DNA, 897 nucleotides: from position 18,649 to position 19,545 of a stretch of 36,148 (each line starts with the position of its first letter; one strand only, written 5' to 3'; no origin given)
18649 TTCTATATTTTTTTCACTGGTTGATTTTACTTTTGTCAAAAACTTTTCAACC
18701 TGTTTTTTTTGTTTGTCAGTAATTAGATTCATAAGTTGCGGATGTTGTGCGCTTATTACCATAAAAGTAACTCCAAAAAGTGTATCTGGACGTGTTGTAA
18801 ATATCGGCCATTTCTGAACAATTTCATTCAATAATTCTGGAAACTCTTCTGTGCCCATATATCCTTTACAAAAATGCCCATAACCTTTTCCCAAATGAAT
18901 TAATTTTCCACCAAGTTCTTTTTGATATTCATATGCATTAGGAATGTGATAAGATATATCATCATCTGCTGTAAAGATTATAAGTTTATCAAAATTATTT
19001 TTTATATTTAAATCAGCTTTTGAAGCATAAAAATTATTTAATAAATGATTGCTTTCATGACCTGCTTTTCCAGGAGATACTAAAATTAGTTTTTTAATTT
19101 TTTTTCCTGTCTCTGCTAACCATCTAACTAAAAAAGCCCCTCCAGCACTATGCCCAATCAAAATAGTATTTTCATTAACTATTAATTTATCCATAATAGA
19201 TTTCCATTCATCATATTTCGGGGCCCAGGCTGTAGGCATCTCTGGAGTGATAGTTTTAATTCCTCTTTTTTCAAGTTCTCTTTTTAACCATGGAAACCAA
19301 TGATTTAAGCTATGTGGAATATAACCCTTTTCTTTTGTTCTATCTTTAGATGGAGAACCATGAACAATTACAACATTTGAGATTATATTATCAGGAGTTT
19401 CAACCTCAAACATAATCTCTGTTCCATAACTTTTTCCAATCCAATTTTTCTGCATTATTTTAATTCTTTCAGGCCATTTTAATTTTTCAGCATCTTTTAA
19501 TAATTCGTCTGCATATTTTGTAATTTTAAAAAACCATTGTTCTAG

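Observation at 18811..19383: LeuRS carries an in-frame RBBP9/YdeN-type serine hydrolase domain grafted next to an intact CP1 editing domain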

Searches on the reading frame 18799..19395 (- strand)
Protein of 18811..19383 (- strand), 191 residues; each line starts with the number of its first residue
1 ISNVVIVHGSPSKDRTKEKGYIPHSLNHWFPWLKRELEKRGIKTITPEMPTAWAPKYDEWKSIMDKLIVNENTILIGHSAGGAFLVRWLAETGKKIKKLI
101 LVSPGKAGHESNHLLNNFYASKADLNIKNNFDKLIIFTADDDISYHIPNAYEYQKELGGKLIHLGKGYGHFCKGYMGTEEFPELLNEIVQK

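Call 3: search_protein_families(library=pfam, proteins=[window:18811-19383:-], max_evalue=0.1)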
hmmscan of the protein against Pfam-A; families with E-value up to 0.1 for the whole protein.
window:18811-19383:- (191 aa): 7 families
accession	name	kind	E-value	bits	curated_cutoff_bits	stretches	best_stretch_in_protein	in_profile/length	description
PF06821.19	Ser_hydrolase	-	4.4e-13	49.9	22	1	20-172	6-155/172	Serine hydrolase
PF00561.26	Abhydrolase_1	-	4.2e-07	30.3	25.8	1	64-124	63-113/245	alpha/beta hydrolase fold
PF12146.15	Hydrolase_4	-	1e-05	25.4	27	1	70-113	75-118/239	Serine aminopeptidase, S33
PF12697.13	Abhydrolase_6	-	0.00013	23.2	26.3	1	4-112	1-101/217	Alpha/beta hydrolase family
PF12695.13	Abhydrolase_5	-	0.0027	18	27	1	33-105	18-90/164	Alpha/beta hydrolase family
PF12048.14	DUF3530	-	0.0087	15.8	29.8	1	71-114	195-239/310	Protein of unknown function (DUF3530)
PF07859.19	Abhydrolase_3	-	0.027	14.7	25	1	68-113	68-119/210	alpha/beta hydrolase fold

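Call 4: search_protein_families(library=ncbifam, proteins=[window:18811-19383:-], max_evalue=0.1)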
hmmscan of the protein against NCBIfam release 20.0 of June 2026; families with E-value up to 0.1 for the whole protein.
window:18811-19383:- (191 aa): 9 families
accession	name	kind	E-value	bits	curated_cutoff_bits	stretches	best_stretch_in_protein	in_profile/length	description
NF011457.0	PRK14875.1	equivalog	4.6e-05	22.5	307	1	64-135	192-263/372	acetoin dehydrogenase dihydrolipoyllysine-residue acetyltransferase subunit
TIGR03343.1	biphenyl_bphD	equivalog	0.0033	16.7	462.15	1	61-109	92-139/282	2-hydroxy-6-oxo-6-phenylhexa-2,4-dienoate hydrolase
NF045632.1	hydroxlase_HsaD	equivalog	0.0054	15.7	400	1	61-106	95-139/290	4,5:9,10-diseco-3-hydroxy-5,9,17-trioxoandrosta-1(10),2-diene-4-oate hydrolase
NF050089.1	i_nPHAscl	equivalog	0.012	14.7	300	1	60-104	74-117/288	intracellular short-chain-length polyhydroxyalkanoate depolymerase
NF007954.0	PRK10673.1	equivalog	0.014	14.6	399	1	4-102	19-112/255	esterase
NF052614.1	AB_fold_OlsI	equivalog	0.026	14.1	385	1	61-134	79-153/272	ornithine lipid biosynthesis O-acyltransferase OlsI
NF033854.1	esterase_BioV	equivalog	0.055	13.3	150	1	61-137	12-90/167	pimelyl-ACP methyl ester esterase BioV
TIGR03695.1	menH_SHCHC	equivalog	0.061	12.7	208.55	1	4-103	5-103/252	2-succinyl-6-hydroxy-2,4-cyclohexadiene-1-carboxylate synthase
NF009200.0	PRK12548.1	subfamily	0.088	12.1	432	0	67-107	95-137/289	shikimate dehydrogenase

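Call 46: search_solved_structures(query=window:18811-19383:-, max_evalue=1, show_alignments=3)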
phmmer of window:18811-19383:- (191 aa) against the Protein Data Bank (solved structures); distinct sequences matched with E-value up to 1: 12.
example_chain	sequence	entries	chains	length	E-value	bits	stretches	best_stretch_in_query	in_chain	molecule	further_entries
1uxo_A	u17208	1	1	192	1.9e-11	47.4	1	19-171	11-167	Putative hydrolase YdeN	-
9fcr_A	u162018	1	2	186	9.9e-09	38.5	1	26-171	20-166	Serine hydrolase RBBP9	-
2qs9_A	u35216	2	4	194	1.1e-08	38.3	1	26-171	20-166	Retinoblastoma-binding protein 9 | Serine hydrolase RBBP9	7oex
2og1_A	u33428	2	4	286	0.12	15.3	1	61-108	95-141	2-hydroxy-6-oxo-6-phenylhexa-2,4-dienoate hydrolase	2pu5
3v1k_A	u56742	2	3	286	0.13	15.2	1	61-108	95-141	2-hydroxy-6-oxo-6-phenylhexa-2,4-dienoate hydrolase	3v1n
4ccy_A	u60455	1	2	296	0.21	14.6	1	56-108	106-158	CARBOXYLESTERASE YBFK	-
2rht_A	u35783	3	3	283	0.32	14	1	61-108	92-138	2-hydroxy-6-oxo-6-phenylhexa-2,4-dienoate hydrolase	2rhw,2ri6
2puh_A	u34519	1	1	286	0.33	14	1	61-108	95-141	2-hydroxy-6-oxo-6-phenylhexa-2,4-dienoate hydrolase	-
3v1l_A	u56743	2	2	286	0.35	13.8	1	61-108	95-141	2-hydroxy-6-oxo-6-phenylhexa-2,4-dienoate hydrolase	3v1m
2pu7_A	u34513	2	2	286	0.35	13.8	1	61-108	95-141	2-hydroxy-6-oxo-6-phenylhexa-2,4-dienoate hydrolase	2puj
27ct_A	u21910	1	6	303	0.48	13.4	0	6-89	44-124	RPA1511_2297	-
4dgq_A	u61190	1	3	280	0.53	13.3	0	59-103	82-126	Non-heme chloroperoxidase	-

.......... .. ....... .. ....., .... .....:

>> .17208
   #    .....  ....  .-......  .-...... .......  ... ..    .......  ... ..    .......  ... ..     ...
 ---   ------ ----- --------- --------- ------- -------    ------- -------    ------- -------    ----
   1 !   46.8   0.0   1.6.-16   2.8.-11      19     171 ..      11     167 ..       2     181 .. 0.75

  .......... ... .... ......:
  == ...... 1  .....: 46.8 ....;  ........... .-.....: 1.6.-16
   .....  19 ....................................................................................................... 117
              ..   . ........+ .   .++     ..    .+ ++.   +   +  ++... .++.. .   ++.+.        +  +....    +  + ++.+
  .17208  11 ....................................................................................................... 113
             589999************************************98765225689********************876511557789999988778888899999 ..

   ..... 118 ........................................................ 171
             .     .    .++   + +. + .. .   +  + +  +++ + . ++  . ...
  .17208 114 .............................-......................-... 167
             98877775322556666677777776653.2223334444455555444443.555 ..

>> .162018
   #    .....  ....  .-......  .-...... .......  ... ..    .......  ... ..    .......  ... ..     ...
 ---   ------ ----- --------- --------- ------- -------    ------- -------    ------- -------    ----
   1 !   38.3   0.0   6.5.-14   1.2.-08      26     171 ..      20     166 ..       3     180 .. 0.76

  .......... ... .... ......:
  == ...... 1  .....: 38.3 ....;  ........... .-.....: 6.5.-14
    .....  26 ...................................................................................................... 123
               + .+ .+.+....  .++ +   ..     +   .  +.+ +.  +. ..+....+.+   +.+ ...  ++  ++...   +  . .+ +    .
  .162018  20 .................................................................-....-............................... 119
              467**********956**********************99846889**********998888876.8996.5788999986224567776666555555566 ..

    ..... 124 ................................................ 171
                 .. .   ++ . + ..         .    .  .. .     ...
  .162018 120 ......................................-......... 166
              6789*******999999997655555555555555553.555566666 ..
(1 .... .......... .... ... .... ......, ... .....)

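Call 57: predict_structure(alignment_id=A2)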
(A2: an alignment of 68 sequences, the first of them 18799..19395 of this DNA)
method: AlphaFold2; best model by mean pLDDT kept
length: 199 residues; sequences in the alignment: 68
mean_pLDDT: 92.2   pTM: 0.90
mean pLDDT of the five models: 92.2, 91.5, 90.3, 88.0, 88.0
residues with pLDDT >= 90: 166; 70-90: 16; 50-70: 15; < 50: 2
segments of 3 or more residues with pLDDT < 50: none
pLDDT, mean of each block of 10 residues (from residue 1): 82 95 95 97 97 95 97 98 97 96 96 69 75 97 97 96 97 96 98 72
secondary structure, 60 per line:
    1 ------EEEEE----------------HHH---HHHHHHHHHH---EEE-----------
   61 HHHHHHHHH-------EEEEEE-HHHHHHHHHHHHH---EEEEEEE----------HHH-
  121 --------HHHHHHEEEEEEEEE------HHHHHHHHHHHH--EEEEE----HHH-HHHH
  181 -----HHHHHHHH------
elements in order: E7-11 H34-43 E47-49 H61-69 E77-82 H84-96 E100-106 H129-134 E135-143 H150-161 E164-168 H177-180 H186-193

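Call 62: fold_search(model_id=the predicted structure, library=pdb)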
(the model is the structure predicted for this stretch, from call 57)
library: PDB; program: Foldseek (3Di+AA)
matches with E <= 10: 1830; with E <= 0.001: 524
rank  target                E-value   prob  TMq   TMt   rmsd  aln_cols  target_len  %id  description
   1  7oex_B                3.2e-12  1.00  0.77  0.82   2.9       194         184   27  Crystal structure of RBBP9 in complex with phenylalanine (released 2021-12-22)
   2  2qs9_B                3.9e-12  1.00  0.76  0.83   2.9       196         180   26  Crystal structure of the human retinoblastoma-binding protein 9 (RBBP-9). NESG target HR2978 (released 2007-08-14)
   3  1uxo                  6.0e-12  1.00  0.81  0.86   2.5       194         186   22  The crystal structure of the ydeN gene product from B. subtilis (released 2004-05-27)
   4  7oex_A                9.3e-12  1.00  0.77  0.80   3.0       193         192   27  Crystal structure of RBBP9 in complex with phenylalanine (released 2021-12-22)
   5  9fcr_B                1.2e-11  1.00  0.76  0.83   3.0       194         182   27  Crystal structure of RBBP9 with spacegroup p212121 (released 2024-09-11)
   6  2qs9_A                3.2e-11  1.00  0.77  0.80   3.0       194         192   27  Crystal structure of the human retinoblastoma-binding protein 9 (RBBP-9). NESG target HR2978 (released 2007-08-14)
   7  9fcr_A                6.4e-10  1.00  0.77  0.83   3.0       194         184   27  Crystal structure of RBBP9 with spacegroup p212121 (released 2024-09-11)
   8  2wtn_A                4.5e-07  1.00  0.63  0.52   5.4       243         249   14  Ferulic Acid bound to Est1E from Butyrivibrio proteoclasticus (released 2010-01-19)
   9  9bi7                  5.7e-07  1.00  0.55  0.56   6.4       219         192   14  YqiA, Klebsiella pneumoniae serine hydrolase, unbound (released 2025-05-07)
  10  2wtm_B                8.9e-07  1.00  0.62  0.52   5.9       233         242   16  Est1E from Butyrivibrio proteoclasticus (released 2010-01-19)
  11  8ftp_A                8.9e-07  1.00  0.57  0.48  10.5       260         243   13  FphH, Staphylococcus aureus fluorophosphonate-binding serine hydrolases H, apo form (released 2023-10-11)
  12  2wtm_A                1.0e-06  1.00  0.60  0.50   6.0       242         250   16  Est1E from Butyrivibrio proteoclasticus (released 2010-01-19)
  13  8skm_A                1.2e-06  1.00  0.61  0.50   6.7       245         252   13  Wild type chlorogenic acid esterase from Lactobacillus helveticus (released 2024-03-27)
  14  9niz                  1.4e-06  1.00  0.60  0.56   6.3       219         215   15  FphI, Staphylococcus aureus fluorophosphonate-binding serine hydrolases I, in complex with Carbamoyl Fluoride compound 1 (released 2026-04-01)
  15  2wtm_D                1.6e-06  1.00  0.64  0.54   5.7       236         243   15  Est1E from Butyrivibrio proteoclasticus (released 2010-01-19)
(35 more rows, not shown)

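Call 78: search_protein_representatives(alignment_id=A2)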
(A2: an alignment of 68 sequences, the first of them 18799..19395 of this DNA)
Query: 68 sequences, 189 profile positions. Proteins with E-value up to 0.001 (for the whole library): 3080; up to 1e-10: 1364; up to 1e-30: 151. The best 150 are listed.
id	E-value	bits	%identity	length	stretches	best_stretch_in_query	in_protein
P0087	3.0e-82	291.2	-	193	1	2-189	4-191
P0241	8.8e-82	289.7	-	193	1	2-188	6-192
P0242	2.4e-81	288.3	-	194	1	2-189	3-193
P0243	7.5e-79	280.1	-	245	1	2-189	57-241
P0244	1.7e-77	275.7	-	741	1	2-188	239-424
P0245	4.4e-77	274.3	-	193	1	2-188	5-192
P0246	7.3e-77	273.6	-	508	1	2-189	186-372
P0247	5.4e-75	267.5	-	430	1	2-188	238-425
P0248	2.8e-74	265.2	-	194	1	2-188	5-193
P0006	1.2e-73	263.2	-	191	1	2-189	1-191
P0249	1.5e-72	259.5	-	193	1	2-189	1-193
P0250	4.5e-72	258.0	-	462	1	2-187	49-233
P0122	4.5e-72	258.0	-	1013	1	2-188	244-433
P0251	1.9e-70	252.7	-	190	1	2-189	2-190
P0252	9.6e-69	247.1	-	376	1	2-188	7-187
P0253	5.6e-68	244.7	-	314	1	2-188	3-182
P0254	1.5e-65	236.7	-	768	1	2-189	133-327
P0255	1.7e-65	236.6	-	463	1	2-189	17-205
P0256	9.9e-65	234.1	-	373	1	20-188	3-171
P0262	4.8e-57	209.0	-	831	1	3-188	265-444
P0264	5.4e-56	205.6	-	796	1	2-188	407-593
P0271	5.5e-52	192.5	-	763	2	3-185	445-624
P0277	4.9e-50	186.1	-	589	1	6-187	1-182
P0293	1.9e-45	171.2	-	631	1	3-188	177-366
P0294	3.1e-45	170.5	-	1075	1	3-175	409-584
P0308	7.1e-43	162.8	-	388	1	2-151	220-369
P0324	1.4e-39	152.0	-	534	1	3-188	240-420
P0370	1.2e-32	129.4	-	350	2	21-187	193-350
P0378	5.3e-32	127.3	-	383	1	3-183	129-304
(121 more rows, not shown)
